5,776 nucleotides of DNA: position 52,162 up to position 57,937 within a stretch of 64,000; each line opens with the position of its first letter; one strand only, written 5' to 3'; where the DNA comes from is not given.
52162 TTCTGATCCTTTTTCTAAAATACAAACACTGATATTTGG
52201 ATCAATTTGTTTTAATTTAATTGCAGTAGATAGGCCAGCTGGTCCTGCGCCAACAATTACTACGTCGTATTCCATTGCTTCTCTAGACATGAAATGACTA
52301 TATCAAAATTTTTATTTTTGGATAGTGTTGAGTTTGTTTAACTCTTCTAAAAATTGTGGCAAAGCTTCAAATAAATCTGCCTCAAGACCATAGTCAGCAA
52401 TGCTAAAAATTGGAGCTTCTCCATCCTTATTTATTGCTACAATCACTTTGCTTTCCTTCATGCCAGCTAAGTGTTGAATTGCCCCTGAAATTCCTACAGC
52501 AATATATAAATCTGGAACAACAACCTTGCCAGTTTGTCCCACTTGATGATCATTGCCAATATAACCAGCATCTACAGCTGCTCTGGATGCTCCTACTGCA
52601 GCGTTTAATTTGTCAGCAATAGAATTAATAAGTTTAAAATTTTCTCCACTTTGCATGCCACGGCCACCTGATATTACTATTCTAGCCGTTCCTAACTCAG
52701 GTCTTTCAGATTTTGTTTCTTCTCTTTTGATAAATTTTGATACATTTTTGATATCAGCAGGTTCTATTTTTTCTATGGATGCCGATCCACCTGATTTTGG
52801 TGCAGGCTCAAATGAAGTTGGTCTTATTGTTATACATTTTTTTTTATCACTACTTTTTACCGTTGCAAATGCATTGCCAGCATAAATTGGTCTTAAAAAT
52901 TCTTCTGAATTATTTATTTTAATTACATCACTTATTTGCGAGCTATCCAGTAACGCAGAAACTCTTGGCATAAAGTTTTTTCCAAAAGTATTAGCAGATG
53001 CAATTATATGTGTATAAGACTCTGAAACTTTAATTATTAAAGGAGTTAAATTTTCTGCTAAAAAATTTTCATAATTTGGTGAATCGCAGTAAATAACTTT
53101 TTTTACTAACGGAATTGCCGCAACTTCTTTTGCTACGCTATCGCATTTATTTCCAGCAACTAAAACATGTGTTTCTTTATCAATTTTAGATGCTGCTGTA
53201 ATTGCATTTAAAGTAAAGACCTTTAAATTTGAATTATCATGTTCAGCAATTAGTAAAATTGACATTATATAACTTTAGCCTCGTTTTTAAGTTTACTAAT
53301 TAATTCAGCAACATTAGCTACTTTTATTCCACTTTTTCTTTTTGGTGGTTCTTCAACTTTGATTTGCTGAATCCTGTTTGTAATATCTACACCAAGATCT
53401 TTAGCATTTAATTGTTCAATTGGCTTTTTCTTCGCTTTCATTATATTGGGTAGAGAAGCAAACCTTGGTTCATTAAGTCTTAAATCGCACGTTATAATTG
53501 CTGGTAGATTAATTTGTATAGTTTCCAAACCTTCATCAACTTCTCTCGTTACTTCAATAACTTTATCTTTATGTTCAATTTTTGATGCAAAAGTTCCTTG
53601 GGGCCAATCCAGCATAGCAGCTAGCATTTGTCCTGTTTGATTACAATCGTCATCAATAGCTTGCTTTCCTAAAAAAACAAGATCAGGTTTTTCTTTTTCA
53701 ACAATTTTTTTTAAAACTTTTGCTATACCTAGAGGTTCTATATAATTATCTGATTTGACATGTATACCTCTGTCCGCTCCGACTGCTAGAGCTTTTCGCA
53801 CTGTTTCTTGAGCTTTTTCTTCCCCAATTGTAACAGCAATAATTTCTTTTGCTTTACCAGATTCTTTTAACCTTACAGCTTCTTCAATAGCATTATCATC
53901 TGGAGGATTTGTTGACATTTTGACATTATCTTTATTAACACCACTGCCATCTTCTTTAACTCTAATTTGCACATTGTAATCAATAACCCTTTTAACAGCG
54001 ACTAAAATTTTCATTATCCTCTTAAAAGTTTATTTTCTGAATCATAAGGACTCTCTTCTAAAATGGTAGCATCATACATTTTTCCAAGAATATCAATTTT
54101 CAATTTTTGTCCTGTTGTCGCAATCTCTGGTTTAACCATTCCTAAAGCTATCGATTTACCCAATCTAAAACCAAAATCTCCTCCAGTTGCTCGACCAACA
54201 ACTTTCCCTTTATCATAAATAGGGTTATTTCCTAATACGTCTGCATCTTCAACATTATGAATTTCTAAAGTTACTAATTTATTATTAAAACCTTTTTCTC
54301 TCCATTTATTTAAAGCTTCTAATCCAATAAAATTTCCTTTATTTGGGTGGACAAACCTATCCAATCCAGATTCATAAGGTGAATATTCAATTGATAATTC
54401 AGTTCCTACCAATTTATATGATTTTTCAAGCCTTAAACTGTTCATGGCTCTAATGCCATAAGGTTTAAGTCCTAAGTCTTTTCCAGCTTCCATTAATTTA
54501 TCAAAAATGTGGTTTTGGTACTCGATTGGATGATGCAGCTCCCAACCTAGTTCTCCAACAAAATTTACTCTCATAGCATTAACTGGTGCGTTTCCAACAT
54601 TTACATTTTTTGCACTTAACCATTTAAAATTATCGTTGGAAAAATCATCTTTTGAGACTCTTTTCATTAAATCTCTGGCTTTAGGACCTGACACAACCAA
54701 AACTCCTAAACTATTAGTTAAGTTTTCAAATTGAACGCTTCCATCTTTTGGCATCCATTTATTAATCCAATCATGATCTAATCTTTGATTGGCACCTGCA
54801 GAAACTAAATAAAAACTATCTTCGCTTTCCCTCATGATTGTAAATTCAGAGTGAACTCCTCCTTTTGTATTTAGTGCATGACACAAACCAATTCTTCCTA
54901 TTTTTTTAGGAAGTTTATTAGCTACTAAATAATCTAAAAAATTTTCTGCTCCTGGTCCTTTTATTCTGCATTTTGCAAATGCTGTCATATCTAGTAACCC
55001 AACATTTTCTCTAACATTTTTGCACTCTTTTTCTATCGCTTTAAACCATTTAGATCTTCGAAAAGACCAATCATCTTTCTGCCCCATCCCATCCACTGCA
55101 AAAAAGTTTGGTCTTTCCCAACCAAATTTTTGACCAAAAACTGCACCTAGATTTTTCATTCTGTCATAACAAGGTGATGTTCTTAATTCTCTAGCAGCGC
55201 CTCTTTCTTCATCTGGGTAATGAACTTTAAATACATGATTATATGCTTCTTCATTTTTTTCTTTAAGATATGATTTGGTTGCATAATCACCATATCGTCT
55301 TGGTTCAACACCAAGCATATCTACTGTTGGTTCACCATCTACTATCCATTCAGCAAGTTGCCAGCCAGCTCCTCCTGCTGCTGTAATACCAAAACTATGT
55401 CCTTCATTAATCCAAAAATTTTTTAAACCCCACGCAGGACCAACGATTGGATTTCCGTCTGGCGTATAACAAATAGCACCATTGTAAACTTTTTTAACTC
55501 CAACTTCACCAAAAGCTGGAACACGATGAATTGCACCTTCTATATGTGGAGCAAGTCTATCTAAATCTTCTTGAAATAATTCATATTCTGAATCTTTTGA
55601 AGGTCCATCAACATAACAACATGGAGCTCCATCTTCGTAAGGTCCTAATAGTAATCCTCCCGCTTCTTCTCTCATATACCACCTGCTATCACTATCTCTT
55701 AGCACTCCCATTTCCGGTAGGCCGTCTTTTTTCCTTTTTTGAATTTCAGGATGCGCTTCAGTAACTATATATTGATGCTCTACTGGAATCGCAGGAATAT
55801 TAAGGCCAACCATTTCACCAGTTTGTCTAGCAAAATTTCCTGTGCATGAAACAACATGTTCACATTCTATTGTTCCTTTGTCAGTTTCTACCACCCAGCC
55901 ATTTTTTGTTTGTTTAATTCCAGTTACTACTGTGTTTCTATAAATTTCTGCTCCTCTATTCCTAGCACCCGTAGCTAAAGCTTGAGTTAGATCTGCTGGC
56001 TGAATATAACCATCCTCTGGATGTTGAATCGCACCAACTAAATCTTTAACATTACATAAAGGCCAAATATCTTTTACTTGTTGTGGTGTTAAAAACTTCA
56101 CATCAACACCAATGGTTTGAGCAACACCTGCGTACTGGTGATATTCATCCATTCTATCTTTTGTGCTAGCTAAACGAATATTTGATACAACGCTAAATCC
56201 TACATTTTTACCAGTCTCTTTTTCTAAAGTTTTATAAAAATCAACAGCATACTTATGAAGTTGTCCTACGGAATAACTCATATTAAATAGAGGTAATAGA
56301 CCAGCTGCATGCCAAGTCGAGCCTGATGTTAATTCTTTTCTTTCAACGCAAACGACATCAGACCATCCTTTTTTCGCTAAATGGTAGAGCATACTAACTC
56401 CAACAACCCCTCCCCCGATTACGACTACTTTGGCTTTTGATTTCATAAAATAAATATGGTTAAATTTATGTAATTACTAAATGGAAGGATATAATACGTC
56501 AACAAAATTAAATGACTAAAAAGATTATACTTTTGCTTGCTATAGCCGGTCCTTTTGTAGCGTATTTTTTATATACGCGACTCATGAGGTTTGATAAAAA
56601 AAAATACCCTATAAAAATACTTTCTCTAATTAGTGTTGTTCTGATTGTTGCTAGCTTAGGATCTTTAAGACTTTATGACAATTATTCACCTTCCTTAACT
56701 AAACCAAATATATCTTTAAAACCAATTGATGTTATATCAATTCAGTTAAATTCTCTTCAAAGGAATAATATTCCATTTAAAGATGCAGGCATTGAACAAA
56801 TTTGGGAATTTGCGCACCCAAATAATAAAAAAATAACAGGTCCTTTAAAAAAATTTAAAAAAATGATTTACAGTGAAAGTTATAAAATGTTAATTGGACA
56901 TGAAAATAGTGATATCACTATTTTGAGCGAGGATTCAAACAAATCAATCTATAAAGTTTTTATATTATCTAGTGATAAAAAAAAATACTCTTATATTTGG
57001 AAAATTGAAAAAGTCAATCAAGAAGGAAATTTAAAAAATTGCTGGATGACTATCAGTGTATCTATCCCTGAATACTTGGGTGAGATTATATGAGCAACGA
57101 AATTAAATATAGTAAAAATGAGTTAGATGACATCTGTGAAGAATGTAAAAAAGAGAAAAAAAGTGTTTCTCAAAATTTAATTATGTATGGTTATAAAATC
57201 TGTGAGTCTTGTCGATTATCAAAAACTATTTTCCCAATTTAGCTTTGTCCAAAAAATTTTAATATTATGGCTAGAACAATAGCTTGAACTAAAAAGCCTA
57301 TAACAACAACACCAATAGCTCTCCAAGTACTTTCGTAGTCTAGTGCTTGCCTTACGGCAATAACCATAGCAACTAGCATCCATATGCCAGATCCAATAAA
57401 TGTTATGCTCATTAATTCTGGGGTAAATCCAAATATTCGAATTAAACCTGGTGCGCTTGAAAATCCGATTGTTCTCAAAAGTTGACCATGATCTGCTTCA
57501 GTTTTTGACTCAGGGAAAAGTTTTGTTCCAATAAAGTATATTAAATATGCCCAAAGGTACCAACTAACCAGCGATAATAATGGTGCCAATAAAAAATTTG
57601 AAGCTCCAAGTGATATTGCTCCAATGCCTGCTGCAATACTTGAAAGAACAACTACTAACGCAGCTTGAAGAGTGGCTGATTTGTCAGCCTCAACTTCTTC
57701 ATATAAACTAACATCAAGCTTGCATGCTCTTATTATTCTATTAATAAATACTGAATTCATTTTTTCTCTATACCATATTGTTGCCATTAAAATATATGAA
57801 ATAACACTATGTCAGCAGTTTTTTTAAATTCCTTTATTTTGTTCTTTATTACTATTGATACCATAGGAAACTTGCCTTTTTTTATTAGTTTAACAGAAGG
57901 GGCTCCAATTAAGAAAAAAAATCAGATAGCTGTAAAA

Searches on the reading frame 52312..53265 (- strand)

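Call 93: search_protein_families(library=pfam, proteins=[window:52312-53265:-], max_evalue=0.0001)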
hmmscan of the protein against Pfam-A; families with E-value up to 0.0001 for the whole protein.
window:52312-53265:- (317 aa): 2 families
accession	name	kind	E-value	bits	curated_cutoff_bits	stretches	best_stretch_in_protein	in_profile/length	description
PF01012.27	ETF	-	1.9e-39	135.8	26.7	1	4-171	2-180/181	Electron transfer flavoprotein domain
PF00766.25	ETF_alpha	-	3.2e-35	120.4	27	1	191-270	2-81/81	Electron transfer flavoprotein FAD-binding domain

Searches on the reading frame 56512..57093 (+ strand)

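Call 8: search_protein_families(library=pfam, proteins=[window:56512-57093:+])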
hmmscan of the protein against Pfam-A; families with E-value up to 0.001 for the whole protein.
window:56512-57093:+ (193 aa): 1 family
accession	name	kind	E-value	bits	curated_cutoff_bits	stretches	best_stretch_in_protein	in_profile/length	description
PF16156.12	DUF4864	-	0.00035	21.3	27.1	1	73-169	10-98/117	Domain of unknown function (DUF4864)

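Call 9: search_protein_families(library=ncbifam, proteins=[window:56512-57093:+])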
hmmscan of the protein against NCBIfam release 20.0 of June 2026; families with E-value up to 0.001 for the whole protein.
window:56512-57093:+ (193 aa): 0 families

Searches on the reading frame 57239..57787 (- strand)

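Call 8: search_protein_families(library=pfam, proteins=[window:57239-57787:-])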
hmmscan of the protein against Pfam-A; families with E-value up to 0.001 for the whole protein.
window:57239-57787:- (182 aa): 1 family
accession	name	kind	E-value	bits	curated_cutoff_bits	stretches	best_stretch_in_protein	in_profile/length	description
PF04893.22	Yip1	-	1.4e-08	35.3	28.6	1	43-174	30-172/173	Yip1 domain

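Call 9: search_protein_families(library=ncbifam, proteins=[window:57239-57787:-])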
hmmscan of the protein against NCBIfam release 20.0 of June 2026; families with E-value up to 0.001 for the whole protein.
window:57239-57787:- (182 aa): 0 families
